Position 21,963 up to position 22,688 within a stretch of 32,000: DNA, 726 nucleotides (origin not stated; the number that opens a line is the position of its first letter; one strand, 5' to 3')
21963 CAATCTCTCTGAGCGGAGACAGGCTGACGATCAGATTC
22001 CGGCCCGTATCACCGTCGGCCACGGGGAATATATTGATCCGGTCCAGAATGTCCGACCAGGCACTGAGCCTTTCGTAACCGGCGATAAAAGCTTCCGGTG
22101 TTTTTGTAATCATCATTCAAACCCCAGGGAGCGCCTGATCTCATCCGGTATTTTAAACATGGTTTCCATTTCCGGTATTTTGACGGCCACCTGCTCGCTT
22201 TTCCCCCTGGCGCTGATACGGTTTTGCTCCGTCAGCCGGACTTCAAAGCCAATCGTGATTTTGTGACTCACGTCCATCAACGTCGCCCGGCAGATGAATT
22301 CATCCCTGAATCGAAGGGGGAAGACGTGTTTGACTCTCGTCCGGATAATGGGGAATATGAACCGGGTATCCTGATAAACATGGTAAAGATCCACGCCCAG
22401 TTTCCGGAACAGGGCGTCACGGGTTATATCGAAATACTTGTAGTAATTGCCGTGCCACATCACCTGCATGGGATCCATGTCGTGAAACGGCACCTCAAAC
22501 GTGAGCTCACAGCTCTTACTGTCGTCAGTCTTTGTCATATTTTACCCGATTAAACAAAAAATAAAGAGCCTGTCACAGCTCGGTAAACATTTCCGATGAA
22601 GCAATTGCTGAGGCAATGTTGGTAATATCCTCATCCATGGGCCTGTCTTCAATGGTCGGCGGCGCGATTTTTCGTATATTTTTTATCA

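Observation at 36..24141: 24-kb aryl-polyene/flexirubin-like type II lipid-pigment cluster in an apparently anaerobic host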

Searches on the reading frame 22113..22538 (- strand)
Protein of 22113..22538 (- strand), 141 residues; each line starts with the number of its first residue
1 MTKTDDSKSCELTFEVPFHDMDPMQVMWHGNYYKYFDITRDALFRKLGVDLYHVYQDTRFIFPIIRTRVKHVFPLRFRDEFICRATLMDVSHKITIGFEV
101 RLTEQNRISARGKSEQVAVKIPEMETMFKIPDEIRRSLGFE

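Call 5: search_protein_families(library=pfam, proteins=[window:22113-22538:-], max_evalue=0.01)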
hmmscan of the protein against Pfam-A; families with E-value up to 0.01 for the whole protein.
window:22113-22538:- (141 aa): 2 families
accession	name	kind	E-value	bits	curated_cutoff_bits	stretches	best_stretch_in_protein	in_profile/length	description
PF13279.12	4HBT_2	-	3.9e-10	40.7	25.5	1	16-136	1-120/122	Thioesterase-like superfamily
PF03061.28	4HBT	-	2.3e-05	25.1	20.6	1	25-93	2-62/79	Thioesterase superfamily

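Call 8: search_protein_families(library=ncbifam, proteins=[window:22113-22538:-], max_evalue=0.01)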
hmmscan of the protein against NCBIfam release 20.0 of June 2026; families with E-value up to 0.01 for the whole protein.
window:22113-22538:- (141 aa): 4 families
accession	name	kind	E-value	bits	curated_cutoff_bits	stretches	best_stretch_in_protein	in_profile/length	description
TIGR00051.1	TIGR00051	subfamily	2.8e-11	43.8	68.7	1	16-115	4-101/117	YbgC/FadM family acyl-CoA thioesterase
TIGR02799.1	thio_ybgC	equivalog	4.3e-11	43.2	141.35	1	12-135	3-124/126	tol-pal system-associated acyl-CoA thioesterase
NF047424.1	MenI_Staph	exception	1.4e-08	34.7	225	1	15-122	9-115/148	1,4-dihydroxy-2-naphthoyl-CoA hydrolase MenI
NF008065.0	PRK10800.1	equivalog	0.0038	17.4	185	1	15-106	11-100/134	tol-pal system-associated acyl-CoA thioesterase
